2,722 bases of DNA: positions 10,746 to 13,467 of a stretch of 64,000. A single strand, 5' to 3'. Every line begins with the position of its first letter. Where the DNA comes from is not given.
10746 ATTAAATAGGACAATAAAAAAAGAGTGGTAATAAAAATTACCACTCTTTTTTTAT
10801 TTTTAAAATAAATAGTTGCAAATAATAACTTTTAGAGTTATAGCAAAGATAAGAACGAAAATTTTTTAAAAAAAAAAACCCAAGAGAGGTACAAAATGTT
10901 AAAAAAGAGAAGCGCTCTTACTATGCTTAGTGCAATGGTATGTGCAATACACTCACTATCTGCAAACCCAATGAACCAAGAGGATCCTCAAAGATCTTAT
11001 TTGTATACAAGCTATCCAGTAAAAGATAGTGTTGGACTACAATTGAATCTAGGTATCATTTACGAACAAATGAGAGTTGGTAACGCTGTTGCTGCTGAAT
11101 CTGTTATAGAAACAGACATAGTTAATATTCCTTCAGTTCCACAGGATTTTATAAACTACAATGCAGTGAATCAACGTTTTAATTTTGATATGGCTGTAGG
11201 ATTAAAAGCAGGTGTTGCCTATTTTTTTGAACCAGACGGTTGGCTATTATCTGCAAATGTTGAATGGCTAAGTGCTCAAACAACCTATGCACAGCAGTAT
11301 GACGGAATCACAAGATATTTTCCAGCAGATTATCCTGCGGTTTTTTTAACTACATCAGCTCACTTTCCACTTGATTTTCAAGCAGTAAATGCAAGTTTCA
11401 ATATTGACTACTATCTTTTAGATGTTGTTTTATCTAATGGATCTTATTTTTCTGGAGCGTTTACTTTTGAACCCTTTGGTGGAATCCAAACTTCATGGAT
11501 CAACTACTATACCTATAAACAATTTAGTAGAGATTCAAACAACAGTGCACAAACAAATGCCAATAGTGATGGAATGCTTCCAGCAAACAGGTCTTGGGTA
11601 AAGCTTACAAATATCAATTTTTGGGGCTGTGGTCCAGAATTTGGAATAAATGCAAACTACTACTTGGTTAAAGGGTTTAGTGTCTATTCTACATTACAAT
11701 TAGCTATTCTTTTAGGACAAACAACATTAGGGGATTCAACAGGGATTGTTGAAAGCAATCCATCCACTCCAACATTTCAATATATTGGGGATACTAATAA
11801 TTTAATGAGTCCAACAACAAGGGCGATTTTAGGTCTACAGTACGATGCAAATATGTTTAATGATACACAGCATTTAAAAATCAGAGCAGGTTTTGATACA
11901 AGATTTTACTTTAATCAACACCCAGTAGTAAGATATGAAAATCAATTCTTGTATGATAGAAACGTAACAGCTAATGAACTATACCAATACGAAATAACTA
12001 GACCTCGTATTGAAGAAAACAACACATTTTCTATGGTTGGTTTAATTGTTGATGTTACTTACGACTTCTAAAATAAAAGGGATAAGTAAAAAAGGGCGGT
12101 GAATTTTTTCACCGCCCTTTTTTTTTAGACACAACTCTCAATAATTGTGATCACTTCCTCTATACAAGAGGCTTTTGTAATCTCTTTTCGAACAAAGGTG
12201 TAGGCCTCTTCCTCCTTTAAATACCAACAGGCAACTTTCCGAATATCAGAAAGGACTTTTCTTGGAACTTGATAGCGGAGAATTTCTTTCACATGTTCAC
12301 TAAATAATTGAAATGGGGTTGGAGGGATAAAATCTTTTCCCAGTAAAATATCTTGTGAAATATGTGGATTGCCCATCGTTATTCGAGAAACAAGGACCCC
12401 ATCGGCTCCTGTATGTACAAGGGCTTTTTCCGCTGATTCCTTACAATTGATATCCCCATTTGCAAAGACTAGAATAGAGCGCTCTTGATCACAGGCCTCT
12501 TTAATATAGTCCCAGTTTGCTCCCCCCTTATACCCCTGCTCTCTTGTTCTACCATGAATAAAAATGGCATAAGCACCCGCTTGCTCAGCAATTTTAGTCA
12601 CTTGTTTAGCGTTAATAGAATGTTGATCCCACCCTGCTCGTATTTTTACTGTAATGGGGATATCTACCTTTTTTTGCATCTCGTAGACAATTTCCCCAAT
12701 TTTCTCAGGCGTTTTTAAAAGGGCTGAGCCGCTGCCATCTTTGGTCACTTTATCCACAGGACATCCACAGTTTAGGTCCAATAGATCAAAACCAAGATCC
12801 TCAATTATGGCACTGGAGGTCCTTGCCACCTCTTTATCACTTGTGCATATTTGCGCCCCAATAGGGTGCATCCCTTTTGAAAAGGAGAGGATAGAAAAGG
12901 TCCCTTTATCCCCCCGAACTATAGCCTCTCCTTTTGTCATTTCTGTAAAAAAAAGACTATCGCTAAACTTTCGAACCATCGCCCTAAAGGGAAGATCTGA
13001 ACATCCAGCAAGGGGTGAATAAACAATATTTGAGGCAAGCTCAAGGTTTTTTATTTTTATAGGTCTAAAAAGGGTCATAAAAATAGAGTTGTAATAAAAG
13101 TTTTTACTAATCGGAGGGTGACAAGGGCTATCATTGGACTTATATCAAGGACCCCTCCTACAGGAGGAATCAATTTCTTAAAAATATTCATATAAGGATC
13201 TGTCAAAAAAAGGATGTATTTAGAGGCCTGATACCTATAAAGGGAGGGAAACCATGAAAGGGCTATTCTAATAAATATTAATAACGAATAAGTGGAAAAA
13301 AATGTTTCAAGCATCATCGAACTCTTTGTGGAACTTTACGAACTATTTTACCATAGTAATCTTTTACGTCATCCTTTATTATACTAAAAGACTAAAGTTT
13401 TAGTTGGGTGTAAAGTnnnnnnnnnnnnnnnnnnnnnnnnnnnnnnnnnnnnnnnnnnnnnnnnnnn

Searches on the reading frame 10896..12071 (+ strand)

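Call 3: search_protein_families(library=pfam, proteins=[window:10896-12071:+], max_evalue=1)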
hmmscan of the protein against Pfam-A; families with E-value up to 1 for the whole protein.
window:10896-12071:+ (391 aa): 1 family
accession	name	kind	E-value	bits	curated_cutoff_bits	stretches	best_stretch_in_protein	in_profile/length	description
PF05150.18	Legionella_OMP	-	5.7e-27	94.8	25.4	1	84-390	37-280/281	Legionella pneumophila major outer membrane protein precursor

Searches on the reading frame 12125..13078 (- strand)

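Call 3: search_protein_families(library=pfam, proteins=[window:12125-13078:-], max_evalue=1)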
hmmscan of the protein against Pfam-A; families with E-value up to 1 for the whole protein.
window:12125-13078:- (317 aa): 2 families
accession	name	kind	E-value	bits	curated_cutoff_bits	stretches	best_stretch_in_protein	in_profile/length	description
PF01207.24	Dus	-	1.4e-72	244.9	20.4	1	21-304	3-293/311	Dihydrouridine synthase (Dus)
PF13714.12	PEP_mutase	-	0.13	12.3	31.5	1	125-199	55-132/240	Phosphoenolpyruvate phosphomutase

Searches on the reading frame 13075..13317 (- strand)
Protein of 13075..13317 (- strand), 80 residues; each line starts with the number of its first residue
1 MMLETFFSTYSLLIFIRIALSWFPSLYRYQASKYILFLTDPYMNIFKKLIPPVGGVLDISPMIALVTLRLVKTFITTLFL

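Call 3: search_protein_families(library=pfam, proteins=[window:13075-13317:-], max_evalue=1)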
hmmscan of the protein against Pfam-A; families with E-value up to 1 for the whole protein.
window:13075-13317:- (80 aa): 1 family
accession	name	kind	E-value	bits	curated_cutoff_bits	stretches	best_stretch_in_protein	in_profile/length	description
PF02325.22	YGGT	-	2.2e-17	63.6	27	1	5-74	2-69/70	YGGT family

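Call 4: search_protein_families(library=ncbifam, proteins=[window:13075-13317:-], max_evalue=1)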
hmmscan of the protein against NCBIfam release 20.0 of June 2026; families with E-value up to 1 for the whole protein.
window:13075-13317:- (80 aa): 0 families
